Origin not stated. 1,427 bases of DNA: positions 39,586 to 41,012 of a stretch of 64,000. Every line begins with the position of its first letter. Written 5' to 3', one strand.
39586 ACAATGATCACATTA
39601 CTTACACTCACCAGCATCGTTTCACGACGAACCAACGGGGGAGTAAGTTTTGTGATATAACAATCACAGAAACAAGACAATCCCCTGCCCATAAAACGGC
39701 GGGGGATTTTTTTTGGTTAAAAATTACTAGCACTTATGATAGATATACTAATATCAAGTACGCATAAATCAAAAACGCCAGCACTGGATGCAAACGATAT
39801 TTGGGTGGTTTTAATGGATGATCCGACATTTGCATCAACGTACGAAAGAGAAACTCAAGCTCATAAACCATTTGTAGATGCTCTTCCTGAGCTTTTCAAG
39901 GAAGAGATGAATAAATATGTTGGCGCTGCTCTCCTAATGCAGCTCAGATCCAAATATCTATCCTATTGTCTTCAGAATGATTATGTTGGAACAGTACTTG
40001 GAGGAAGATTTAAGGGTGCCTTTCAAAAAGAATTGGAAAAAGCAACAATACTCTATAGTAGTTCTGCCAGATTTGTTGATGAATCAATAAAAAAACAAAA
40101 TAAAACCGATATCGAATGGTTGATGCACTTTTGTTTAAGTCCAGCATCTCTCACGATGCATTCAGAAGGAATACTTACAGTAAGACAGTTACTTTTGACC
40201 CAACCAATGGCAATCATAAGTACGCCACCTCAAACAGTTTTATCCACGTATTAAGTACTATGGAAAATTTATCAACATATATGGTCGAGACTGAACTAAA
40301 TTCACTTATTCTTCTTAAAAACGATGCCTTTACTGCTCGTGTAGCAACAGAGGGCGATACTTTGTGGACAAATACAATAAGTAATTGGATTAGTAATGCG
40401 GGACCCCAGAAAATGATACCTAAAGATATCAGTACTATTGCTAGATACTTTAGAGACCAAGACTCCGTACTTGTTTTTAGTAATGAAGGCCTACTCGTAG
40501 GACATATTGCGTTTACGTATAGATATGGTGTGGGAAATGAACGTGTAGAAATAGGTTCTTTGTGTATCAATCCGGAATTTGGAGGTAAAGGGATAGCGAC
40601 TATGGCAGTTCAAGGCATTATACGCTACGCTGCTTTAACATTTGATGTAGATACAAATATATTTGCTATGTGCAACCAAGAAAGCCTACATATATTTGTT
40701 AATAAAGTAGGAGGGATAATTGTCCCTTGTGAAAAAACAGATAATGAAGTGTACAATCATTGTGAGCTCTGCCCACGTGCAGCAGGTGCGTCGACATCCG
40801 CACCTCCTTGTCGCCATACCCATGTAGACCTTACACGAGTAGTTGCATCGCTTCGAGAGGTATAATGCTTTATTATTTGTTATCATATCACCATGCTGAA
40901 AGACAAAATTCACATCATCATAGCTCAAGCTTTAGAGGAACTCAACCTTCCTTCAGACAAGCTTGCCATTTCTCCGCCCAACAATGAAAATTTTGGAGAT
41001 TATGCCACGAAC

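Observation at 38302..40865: Orphan module upstream of argS: aaRS core without an anticodon domain, a micro-transcript, an unknown protein and a Cys/His-tailed GNAT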

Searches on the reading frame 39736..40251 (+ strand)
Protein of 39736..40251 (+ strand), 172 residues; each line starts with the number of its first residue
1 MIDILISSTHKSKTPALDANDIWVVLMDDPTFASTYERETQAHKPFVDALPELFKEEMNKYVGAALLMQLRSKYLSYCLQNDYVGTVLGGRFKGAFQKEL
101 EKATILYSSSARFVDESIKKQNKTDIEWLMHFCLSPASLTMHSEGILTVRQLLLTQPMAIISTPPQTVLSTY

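Call 3: search_protein_families(library=pfam, proteins=[window:39736-40251:+], max_evalue=0.1)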
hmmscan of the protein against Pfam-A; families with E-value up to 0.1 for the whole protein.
window:39736-40251:+ (172 aa): 0 families

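Call 4: search_protein_families(library=ncbifam, proteins=[window:39736-40251:+], max_evalue=0.1)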
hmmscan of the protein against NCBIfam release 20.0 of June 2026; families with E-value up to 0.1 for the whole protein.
window:39736-40251:+ (172 aa): 0 families

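Call 41: find_homologous_proteins(query=window:39736-40251:+, max_evalue=0.001)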
Query window:39736-40251:+ (172 aa): 1 proteins with E <= 0.001 among 46 candidates.
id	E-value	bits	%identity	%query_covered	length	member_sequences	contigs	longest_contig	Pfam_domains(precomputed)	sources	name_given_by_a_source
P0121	2.2e-108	377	100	100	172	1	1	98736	-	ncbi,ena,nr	ncbi:MAG: hypothetical protein O3B87_00450 [bacterium]|nr:hypothetical protein [bacterium]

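Call 53: search_protein_representatives(protein=window:39736-40251:+)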
Query: 172 residues. Proteins with E-value up to 0.001 (for the whole library): 37; up to 1e-10: 1; up to 1e-30: 1. The best 37 are listed.
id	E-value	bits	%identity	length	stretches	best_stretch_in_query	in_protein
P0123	5.8e-44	165.8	51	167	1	7-168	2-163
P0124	2.0e-09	53.6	31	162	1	21-161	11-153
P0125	1.2e-08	51.0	32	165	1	17-162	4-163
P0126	1.6e-08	50.7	32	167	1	21-162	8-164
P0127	1.9e-08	50.4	26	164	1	17-162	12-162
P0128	2.8e-08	49.9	30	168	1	17-161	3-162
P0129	8.7e-08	48.3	33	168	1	22-162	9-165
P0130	2.7e-07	46.7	36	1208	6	16-52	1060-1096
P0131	3.3e-07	46.4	25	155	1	20-159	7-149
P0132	5.6e-07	45.7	28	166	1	19-162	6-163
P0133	7.7e-07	45.2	31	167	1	19-162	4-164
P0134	6.9e-06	42.1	28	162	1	21-160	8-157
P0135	7.5e-06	42.0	28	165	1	18-162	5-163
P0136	1.2e-05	41.3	28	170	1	21-98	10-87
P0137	1.3e-05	41.2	30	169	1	15-96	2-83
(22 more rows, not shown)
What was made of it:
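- Checked: It is a real gene with remote homologues (call 53).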

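Call 55: search_protein_families(library=pfam, alignment_id=A3, max_evalue=0.01)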
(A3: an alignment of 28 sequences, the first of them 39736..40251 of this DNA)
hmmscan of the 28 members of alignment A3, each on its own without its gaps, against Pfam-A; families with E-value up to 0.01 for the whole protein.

A. member 1, window:39736-40251:+ (172 aa): 0 families

B. families by the number of members that match (of 28 scanned): 1 family
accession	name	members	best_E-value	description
PF22564.2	HAAS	1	0.0094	HAAS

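Call 57: search_solved_structures(query=A3, max_evalue=1)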
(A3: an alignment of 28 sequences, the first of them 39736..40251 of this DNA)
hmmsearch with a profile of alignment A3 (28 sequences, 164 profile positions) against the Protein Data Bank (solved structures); distinct sequences matched with E-value up to 1: 5.
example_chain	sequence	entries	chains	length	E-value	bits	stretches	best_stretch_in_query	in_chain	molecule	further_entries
4uos_A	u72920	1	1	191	0.0012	22.2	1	73-127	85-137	DESIGNED HELICAL BUNDLE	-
4o8w_A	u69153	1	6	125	0.35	14.2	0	5-25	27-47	Spore germination protein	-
3jbn_AI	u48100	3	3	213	0.43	13.9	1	48-149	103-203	60S ribosomal protein eL6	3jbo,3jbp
3j79_I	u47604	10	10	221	0.46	13.8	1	48-149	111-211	60S ribosomal protein eL6 | 60S ribosomal protein L6-2, putative | 60S ribosomal protein L6, putative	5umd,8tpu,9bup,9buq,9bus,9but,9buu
2cge_A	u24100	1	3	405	0.77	13.1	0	20-58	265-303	ATP-DEPENDENT MOLECULAR CHAPERONE HSP82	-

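Call 58: find_encoding_contigs(protein=P0123, flank=6000, max_places=3)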
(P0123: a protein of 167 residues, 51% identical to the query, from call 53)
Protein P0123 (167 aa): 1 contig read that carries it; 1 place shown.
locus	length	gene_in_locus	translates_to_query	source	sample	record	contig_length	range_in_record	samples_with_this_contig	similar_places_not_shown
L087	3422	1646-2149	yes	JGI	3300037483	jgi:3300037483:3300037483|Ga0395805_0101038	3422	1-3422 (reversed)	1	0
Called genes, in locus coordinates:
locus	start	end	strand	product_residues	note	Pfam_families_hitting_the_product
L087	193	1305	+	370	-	PF00152:tRNA-synt_2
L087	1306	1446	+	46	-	-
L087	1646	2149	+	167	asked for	-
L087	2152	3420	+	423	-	?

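Call 59: find_encoding_contigs(protein=P0126, flank=5000, max_places=3)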
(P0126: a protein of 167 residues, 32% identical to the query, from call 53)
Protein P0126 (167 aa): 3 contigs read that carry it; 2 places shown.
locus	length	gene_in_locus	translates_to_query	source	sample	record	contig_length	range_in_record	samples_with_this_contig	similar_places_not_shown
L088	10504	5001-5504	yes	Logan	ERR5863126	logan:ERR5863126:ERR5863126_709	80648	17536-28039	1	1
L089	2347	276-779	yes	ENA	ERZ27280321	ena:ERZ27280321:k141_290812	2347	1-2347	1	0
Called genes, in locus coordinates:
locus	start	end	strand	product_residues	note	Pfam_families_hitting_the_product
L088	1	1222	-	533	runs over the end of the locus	PF00239:Resolvase, PF07508:Recombinase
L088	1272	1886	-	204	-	-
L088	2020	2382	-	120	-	-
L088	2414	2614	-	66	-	-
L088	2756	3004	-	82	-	PF18903:DUF5659 (weak)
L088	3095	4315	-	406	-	-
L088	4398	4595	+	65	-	PF12728:HTH_17, PF00376:MerR, PF13411:MerR_1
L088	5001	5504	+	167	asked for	-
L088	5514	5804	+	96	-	-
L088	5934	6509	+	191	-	PF14066:DUF4256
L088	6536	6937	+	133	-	-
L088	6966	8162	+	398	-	PF09992:NAGPA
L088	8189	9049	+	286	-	PF02219:MTHFR (weak)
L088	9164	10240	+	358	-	PF14398:ATPgrasp_YheCD (faint), PF08443:RimK, PF02955:GSH-S_ATP (weak)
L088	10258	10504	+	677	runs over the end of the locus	PF08448:PAS_4, PF13426:PAS_9, PF08447:PAS_3, PF00989:PAS (weak), PF08448:PAS_4 (weak), PF13426:PAS_9 (weak), PF00512:HisKA, PF02518:HATPase_c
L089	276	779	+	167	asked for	-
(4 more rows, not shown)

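Call 62: predict_structure(alignment_id=A3)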
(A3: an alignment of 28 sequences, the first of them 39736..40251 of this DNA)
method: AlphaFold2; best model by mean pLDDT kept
length: 172 residues; sequences in the alignment: 28
mean_pLDDT: 89.6   pTM: 0.83
mean pLDDT of the five models: 89.6, 89.1, 88.8, 88.6, 88.3
residues with pLDDT >= 90: 124; 70-90: 31; 50-70: 12; < 50: 5
segments of 3 or more residues with pLDDT < 50: 167-169
pLDDT, mean of each block of 10 residues (from residue 1): 66 88 96 87 97 98 96 97 92 91 94 89 89 95 97 97 63 48
secondary structure, 60 per line:
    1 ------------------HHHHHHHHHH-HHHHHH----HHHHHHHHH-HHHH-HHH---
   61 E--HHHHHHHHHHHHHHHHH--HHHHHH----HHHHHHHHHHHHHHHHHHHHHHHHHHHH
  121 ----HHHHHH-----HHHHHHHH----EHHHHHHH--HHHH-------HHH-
elements in order: H19-28 H30-35 H40-48 H50-53 H64-80 H83-88 H93-120 H125-130 H136-143 H149-155 H158-161
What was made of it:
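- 39736..40254 (+): 172-aa all-alpha protein of unknown function. It starts 20 nt after the terminator U tract. The AF2 model has pLDDT 89.6 (call 62).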

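Call 66: fold_search(model_id=the predicted structure, library=pdb)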
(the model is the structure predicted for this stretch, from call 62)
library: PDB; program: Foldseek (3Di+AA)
matches with E <= 10: 63; with E <= 0.001: 0
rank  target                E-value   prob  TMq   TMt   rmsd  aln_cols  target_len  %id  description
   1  9jkq_R                2.2e+00  0.12  0.24  0.16  13.8       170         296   12  Cryo-EM structure of the METH-bound hTAAR1-Gs complex (released 2024-10-16)
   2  4ami_A                2.2e+00  0.07  0.20  0.14  13.6       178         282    8  Turkey beta1 adrenergic receptor with stabilising mutations and bound biased agonist bucindolol (released 2012-05-23)
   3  1brd                  4.5e+00  0.04  0.17  0.17  15.5       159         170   16  Model for the structure of Bacteriorhodopsin based on high-resolution Electron Cryo-microscopy (released 1991-04-15)
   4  3whc_A                4.5e+00  0.04  0.17  0.16  15.2       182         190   14  Crystal structure of a transcriptional regulator FadR from Bacillus subtilis in complex with stearoyl-CoA (released 2014-03-19)
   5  8tso_A                4.7e+00  0.04  0.18  0.08  20.4       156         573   13  KDL bound, nucleotide-free MsbA in open, outward-facing conformation (released 2024-06-19)
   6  6h7j_B                4.9e+00  0.06  0.24  0.16  13.5       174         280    6  ACTIVATED TURKEY BETA1 ADRENOCEPTOR WITH BOUND AGONIST ISOPRENALINE AND NANOBODY Nb80 (released 2018-10-17)
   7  4w4k_B                4.9e+00  0.06  0.19  0.19  25.3       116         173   14  Crystal structure of a PE25-PPE41 heterodimer from a type VII secretion system of M. tuberculosis (released 2014-10-01)
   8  7dh5_R                4.9e+00  0.05  0.21  0.14  14.6       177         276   10  Dog beta3 adrenergic receptor bound to mirabegron in complex with a miniGs heterotrimer (released 2021-08-04)
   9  8xwv_R                5.2e+00  0.08  0.21  0.14  12.8       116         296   12  Structure of CXCR2 bound to CXCL1 (CXCR2-CXCL1-Go Full map) (released 2025-01-22)
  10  2gsc_E                5.4e+00  0.11  0.24  0.32   8.9        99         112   11  Crystal Structure of the Conserved Hypothetical Cytosolic Protein Xcc0516 from Xanthomonas campestris (released 2006-10-03)
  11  8xwn_R                5.4e+00  0.06  0.18  0.12  12.7       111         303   14  Structure of CXCR2 bound to CXCL8 (Ligand-receptor focused map) (released 2025-01-15)
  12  5g2c                  5.4e+00  0.04  0.18  0.13  15.9       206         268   13  The crystal structure of light-driven chloride pump ClR (T102D) mutant at pH 4.5. (released 2016-10-19)
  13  4kxr_B                5.4e+00  0.02  0.11  0.11  24.7       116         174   15  Structure of the Mycobacterium tuberculosis type VII secretion system chaperone EspG5 in complex with PE25-PPE41 dimer (released 2014-05-28)
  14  8xxr_R                5.7e+00  0.06  0.19  0.12  12.4       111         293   14  Structure of CXCR2 bound to CXCL6 (CXCR2-CXCL6-Go Full map) (released 2025-01-15)
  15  6h7j_A                5.7e+00  0.06  0.24  0.16  13.5       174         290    6  ACTIVATED TURKEY BETA1 ADRENOCEPTOR WITH BOUND AGONIST ISOPRENALINE AND NANOBODY Nb80 (released 2018-10-17)
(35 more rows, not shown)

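Call 67: fold_search(model_id=the predicted structure, library=viral)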
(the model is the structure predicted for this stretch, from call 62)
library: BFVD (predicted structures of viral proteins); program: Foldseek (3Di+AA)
matches with E <= 10: 102; with E <= 0.001: 0
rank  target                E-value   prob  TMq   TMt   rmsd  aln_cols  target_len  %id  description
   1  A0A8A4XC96            7.0e-01  0.16  0.22  0.14  15.2       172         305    9  Nonstructural protein (Fragment) [Psittacidae parvoviridae sp.]
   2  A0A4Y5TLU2            1.9e+00  0.23  0.26  0.29   7.9       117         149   11  (no name in the UniProt tables at hand)
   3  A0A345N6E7            2.0e+00  0.15  0.24  0.28  18.8       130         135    9  (no name in the UniProt tables at hand)
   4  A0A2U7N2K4            2.2e+00  0.13  0.19  0.25  14.2       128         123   13  Uncharacterized protein [Pseudomonas phage PspYZU05]
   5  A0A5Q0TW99            2.4e+00  0.06  0.19  0.05  20.4       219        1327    8  Uncharacterized protein [Ahus virus]
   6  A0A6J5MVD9            2.7e+00  0.18  0.27  0.37   8.7       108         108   10  Uncharacterized protein [uncultured Caudovirales phage]
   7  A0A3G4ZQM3            2.7e+00  0.11  0.24  0.26  11.5       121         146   12  Uncharacterized protein [Terrestrivirus sp.]
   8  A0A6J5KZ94            2.8e+00  0.08  0.24  0.23  17.4       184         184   10  Uncharacterized protein [uncultured Caudovirales phage]
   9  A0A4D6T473            3.0e+00  0.15  0.25  0.29  15.5       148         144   13  (no name in the UniProt tables at hand)
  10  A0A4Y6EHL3            3.1e+00  0.12  0.24  0.26  10.0       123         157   14  (no name in the UniProt tables at hand)
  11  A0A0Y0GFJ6            3.3e+00  0.16  0.30  0.35  11.6       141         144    9  Tegument protein [Glossina hytrovirus (isolate Glossina pallidipes/Ethiopia/Seibersdorf/-)]
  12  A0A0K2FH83            3.3e+00  0.14  0.25  0.29   9.4       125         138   14  Uncharacterized protein [Achromobacter phage phiAxp-2]
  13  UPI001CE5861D         3.3e+00  0.08  0.22  0.22  12.2       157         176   11  (no name look-up for this kind of identifier)
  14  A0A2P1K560            3.4e+00  0.04  0.17  0.15  21.7       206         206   11  (no name in the UniProt tables at hand)
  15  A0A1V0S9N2            3.6e+00  0.10  0.28  0.27  13.8       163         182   14  Peroxisomal biogenesis factor 11 PEX11 [Catovirus CTV1]
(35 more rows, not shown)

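Call 74: search_protein_families(library=padloc, proteins=[window:39736-40251:+, L087:2152-3420:+], max_evalue=0.01)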
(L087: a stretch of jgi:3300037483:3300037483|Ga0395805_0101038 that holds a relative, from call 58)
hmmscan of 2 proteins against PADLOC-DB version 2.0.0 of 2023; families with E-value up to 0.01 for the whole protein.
window:39736-40251:+ (172 aa): 0 families

L087:2152-3420:+ (423 aa): 0 families

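Call 75: search_protein_families(library=pfam, proteins=[L087:2152-3420:+], max_evalue=0.0001)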
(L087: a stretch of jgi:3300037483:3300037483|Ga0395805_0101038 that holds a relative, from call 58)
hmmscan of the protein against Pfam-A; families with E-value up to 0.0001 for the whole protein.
L087:2152-3420:+ (423 aa): 2 families
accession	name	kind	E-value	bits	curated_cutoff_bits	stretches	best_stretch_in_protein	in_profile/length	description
PF01427.22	Peptidase_M15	-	2.3e-14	54.1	27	1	255-401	41-186/199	D-ala-D-ala dipeptidase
PF00583.31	Acetyltransf_1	-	5e-08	33.7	20.7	1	67-151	31-115/116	Acetyltransferase (GNAT) family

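Call 82: find_encoding_contigs(protein=P0124, flank=5000, max_places=3)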
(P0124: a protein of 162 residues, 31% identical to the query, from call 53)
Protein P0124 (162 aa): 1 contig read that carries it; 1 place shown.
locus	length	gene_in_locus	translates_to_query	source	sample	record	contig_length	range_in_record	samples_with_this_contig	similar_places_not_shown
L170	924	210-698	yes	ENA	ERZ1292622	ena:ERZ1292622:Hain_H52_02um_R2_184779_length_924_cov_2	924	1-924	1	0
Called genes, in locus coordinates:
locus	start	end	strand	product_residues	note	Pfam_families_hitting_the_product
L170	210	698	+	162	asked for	-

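Call 83: find_encoding_contigs(protein=P0128, flank=5000, max_places=3)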
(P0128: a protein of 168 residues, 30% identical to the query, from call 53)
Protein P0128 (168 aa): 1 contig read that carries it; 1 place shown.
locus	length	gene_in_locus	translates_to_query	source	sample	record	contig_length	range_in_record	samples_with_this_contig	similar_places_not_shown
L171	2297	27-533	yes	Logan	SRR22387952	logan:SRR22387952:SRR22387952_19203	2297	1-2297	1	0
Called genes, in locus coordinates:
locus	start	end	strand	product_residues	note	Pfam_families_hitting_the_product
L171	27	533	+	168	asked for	-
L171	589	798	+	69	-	-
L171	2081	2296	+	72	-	?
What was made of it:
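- Tried and rejected: Context look-ups of two more remote homologues of the 172-aa protein returned contigs too short to be informative (calls 82, 83).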

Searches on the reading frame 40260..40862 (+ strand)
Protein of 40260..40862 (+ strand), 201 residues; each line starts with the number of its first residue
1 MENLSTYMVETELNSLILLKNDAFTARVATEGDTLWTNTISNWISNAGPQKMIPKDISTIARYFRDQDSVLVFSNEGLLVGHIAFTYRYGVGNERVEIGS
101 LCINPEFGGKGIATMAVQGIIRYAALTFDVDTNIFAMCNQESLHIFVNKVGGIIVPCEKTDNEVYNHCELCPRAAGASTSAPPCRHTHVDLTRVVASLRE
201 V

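Call 3: search_protein_families(library=pfam, proteins=[window:40260-40862:+], max_evalue=0.1)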
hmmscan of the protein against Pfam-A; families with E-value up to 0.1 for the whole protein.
window:40260-40862:+ (201 aa): 5 families
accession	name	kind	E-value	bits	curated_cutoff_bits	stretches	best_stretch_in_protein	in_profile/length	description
PF00583.31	Acetyltransf_1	-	6.7e-09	36.5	20.7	1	59-146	24-111/116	Acetyltransferase (GNAT) family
PF13302.13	Acetyltransf_3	-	3.2e-06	28.3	25.4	1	70-139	56-122/138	Acetyltransferase (GNAT) domain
PF13508.13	Acetyltransf_7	-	0.003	18.4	27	1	68-125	3-57/84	Acetyltransferase (GNAT) domain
PF13673.13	Acetyltransf_10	-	0.0031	17.9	23.6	1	59-125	21-81/128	Acetyltransferase (GNAT) domain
PF14542.12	Acetyltransf_CG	-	0.057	14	30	1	88-124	16-53/80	GCN5-related N-acetyl-transferase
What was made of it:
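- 40260..40865 (+): GNAT N-acetyltransferase (201 aa, RimJ/RimL-like) with a C-terminal Cys4/His motif. Pfam Acetyltransf_1 and Acetyltransf_3 (call 3).
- Checked: The GNAT is 40260-40865 (201 aa; Acetyltransf_1 E 7e-9; Acetyltransf_3 28.3 bits against a 25.4 cutoff, call 3).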

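Call 4: search_protein_families(library=ncbifam, proteins=[window:40260-40862:+], max_evalue=0.1)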
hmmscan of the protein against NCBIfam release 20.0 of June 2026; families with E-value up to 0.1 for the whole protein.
window:40260-40862:+ (201 aa): 2 families
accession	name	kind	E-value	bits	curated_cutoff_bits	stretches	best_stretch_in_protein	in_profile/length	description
NF005840.0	PRK07757.1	equivalog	1.2e-05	25.3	154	1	48-173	25-139/153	N-acetyltransferase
TIGR01575.1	rimI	equivalog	0.076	13.2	86.4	0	55-124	18-84/132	ribosomal protein S18-alanine N-acetyltransferase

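Call 43: find_homologous_proteins(query=window:40260-40862:+, max_evalue=0.001)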
Query window:40260-40862:+ (201 aa): 1 proteins with E <= 0.001 among 65 candidates.
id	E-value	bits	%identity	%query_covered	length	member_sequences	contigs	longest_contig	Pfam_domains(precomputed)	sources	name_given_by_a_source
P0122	1.3e-131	454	100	100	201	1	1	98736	PF13302.14,PF00583.32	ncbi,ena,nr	ncbi:MAG: GNAT family N-acetyltransferase [bacterium]|nr:GNAT family N-acetyltransferase [bacterium]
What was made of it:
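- Tried and rejected: The word-index homologue searches returned only the query itself for both proteins (calls 41, 43).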

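Call 45: search_solved_structures(query=window:40260-40862:+, max_evalue=1, show_alignments=2)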
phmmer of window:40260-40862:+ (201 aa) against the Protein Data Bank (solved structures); distinct sequences matched with E-value up to 1: 6.
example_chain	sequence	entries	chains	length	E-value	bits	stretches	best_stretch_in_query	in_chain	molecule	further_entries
3fbu_A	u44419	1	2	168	0.00033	23.6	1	71-143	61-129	Acetyltransferase, GNAT family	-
1nsl_A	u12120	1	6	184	0.17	14.8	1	76-138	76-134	Probable acetyltransferase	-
2aj6_A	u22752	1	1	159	0.53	13.1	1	61-124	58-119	hypothetical protein MW0638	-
5ix3_A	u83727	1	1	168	0.56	13.1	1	72-147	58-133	Diamine N-acetyltransferase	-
8fv0_C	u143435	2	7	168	0.56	13.1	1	72-147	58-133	Diamine N-acetyltransferase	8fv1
9h4t_A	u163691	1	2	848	0.88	12.4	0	49-156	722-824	Trimethylamine-N-oxide reductase 1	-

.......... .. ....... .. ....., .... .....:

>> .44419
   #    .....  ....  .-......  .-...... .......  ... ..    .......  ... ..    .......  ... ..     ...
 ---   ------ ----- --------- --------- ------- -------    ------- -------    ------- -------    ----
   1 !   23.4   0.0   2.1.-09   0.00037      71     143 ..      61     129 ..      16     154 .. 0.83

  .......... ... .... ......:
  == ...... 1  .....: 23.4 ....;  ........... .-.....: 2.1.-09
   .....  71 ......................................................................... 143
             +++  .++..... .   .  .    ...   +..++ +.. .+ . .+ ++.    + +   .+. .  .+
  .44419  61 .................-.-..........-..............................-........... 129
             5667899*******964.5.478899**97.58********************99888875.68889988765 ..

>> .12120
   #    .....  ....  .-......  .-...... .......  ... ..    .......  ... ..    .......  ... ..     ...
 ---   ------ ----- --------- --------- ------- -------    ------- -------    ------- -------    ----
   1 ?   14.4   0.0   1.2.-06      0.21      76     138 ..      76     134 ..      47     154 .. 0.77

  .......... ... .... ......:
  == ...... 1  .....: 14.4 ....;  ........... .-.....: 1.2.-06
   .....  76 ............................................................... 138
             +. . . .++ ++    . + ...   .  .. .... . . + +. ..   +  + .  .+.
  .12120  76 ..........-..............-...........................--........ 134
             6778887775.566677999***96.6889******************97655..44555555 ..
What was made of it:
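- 40260..40865 (+): Best PDB match is 3fbu (call 45).
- Closest known: RimL/RimJ/MccE-type GNATs. Same: It matches Acetyltransf_3 and Acetyltransf_1, and its closest solved relatives are 3fbu and 1nsl (calls 3, 45).
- The GNAT is of the RimJ/RimL (Acetyltransf_3) type (calls 3, 45).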

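Call 74: search_protein_families(library=padloc, proteins=[window:40260-40862:+], max_evalue=0.01)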
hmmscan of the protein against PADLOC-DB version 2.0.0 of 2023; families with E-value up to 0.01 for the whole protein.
window:40260-40862:+ (201 aa): 0 families
